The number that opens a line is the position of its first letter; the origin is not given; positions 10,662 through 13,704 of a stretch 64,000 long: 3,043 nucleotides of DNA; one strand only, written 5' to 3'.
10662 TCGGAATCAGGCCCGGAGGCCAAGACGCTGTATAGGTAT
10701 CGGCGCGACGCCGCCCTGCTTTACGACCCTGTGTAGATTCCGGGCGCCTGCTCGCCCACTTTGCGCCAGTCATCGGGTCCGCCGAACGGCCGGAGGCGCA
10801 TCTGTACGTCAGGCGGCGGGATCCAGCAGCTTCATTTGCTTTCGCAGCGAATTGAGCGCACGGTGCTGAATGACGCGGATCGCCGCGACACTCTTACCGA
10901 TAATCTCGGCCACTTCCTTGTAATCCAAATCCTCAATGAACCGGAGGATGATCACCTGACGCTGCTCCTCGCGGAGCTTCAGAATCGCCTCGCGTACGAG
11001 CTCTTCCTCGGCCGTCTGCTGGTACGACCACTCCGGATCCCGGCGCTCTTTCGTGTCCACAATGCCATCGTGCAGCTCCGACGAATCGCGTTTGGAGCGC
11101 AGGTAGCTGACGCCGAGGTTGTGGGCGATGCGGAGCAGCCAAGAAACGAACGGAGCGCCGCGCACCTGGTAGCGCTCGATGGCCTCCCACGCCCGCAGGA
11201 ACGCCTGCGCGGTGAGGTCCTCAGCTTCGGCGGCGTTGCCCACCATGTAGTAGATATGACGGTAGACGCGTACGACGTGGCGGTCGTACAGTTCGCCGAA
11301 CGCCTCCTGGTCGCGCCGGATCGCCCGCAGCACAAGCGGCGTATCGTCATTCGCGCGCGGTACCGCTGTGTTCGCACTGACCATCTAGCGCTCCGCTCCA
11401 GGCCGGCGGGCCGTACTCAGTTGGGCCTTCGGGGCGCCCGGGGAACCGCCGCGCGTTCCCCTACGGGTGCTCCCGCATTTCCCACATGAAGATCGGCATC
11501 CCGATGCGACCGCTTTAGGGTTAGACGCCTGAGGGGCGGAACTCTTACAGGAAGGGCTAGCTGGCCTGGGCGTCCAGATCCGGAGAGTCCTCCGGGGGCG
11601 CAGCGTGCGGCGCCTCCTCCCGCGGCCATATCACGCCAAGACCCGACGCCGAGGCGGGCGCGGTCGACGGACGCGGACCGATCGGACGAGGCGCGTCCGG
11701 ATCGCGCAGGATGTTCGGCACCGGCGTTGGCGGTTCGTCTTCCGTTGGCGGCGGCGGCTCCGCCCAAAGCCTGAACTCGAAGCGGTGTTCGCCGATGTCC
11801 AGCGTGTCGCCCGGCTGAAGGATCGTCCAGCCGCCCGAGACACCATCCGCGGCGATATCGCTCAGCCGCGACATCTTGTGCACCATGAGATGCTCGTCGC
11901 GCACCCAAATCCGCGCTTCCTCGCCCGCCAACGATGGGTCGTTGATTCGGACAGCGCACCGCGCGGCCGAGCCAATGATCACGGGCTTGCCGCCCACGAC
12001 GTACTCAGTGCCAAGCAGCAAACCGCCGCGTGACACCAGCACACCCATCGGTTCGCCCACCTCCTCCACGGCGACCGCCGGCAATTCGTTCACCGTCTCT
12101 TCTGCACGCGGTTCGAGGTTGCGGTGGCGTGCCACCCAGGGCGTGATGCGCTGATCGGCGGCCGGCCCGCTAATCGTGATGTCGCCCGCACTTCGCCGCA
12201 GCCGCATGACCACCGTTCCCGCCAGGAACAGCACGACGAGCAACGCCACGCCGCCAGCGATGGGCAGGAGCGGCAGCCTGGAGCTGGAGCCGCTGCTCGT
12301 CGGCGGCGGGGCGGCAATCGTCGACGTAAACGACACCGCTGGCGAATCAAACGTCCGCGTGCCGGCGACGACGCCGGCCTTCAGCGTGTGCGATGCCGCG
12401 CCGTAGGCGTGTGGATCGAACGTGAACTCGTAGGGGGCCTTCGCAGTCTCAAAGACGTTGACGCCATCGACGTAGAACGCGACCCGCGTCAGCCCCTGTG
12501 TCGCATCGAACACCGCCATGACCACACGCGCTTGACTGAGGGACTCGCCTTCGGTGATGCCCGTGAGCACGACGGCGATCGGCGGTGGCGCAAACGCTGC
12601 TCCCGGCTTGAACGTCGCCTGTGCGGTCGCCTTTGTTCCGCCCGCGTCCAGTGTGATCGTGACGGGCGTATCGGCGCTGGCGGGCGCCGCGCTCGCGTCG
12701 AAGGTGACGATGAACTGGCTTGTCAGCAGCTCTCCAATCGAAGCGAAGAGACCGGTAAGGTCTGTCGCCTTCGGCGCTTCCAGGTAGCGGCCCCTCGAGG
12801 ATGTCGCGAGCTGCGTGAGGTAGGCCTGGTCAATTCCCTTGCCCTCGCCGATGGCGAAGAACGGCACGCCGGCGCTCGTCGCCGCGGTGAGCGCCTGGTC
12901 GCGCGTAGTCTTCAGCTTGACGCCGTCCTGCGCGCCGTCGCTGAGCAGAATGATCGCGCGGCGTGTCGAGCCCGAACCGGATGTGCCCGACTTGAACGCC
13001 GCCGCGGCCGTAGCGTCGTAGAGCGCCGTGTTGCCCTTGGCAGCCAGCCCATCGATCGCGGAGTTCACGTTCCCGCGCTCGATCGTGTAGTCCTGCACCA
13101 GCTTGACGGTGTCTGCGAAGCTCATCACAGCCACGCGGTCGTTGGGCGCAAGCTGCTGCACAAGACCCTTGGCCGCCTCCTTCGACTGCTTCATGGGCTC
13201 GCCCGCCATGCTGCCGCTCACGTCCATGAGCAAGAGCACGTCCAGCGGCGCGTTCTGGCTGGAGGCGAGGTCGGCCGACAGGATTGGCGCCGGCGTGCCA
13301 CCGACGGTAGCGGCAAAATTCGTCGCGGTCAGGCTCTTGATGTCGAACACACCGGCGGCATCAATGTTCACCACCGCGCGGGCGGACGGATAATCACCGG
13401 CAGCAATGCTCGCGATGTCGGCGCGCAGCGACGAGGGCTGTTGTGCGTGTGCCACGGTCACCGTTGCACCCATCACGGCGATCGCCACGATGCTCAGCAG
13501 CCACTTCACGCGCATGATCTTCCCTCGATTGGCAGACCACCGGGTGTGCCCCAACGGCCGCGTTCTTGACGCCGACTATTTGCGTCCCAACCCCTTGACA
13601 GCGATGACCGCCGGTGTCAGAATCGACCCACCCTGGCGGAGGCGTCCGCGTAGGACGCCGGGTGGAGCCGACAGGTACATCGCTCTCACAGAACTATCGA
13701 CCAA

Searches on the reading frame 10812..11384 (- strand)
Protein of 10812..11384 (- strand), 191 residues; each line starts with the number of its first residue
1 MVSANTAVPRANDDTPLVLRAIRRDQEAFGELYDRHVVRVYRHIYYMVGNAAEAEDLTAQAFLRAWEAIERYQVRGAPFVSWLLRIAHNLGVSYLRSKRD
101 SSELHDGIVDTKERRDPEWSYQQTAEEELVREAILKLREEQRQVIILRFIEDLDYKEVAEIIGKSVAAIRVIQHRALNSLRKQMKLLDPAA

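Call 51: search_protein_families(library=pfam, proteins=[window:10812-11384:-])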
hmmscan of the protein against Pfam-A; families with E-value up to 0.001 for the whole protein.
window:10812-11384:- (191 aa): 3 families
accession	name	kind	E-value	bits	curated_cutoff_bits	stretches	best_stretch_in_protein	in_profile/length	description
PF04542.20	Sigma70_r2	-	6.9e-18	64.7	24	1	32-99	1-69/71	Sigma-70 region 2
PF04545.22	Sigma70_r4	-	3.7e-13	49.2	24.1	1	133-182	1-50/50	Sigma-70, region 4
PF08281.18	Sigma70_r4_2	-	5.8e-13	48.7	25.7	1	128-178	2-52/54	Sigma-70, region 4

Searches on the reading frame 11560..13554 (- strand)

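Call 51: search_protein_families(library=pfam, proteins=[window:11560-13554:-])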
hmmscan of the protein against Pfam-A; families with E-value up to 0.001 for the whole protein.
window:11560-13554:- (665 aa): 5 families
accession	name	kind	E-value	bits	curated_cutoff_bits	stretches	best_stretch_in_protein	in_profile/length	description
PF00092.34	VWA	-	4.6e-19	69.7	23.8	1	105-270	1-172/174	von Willebrand factor type A domain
PF13519.12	VWA_2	-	7.6e-15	55.9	27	1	106-207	1-106/107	von Willebrand factor type A domain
PF13768.12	VWA_3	-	3.7e-11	43.8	27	1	105-257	2-153/155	von Willebrand factor type A domain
PF17957.7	Big_7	-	9.3e-09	36.3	24.1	1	342-393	20-70/70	Bacterial Ig domain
PF16697.10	Yop-YscD_cpl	-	0.00025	21.7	33.2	1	515-594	9-90/94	Inner membrane component of T3SS, cytoplasmic domain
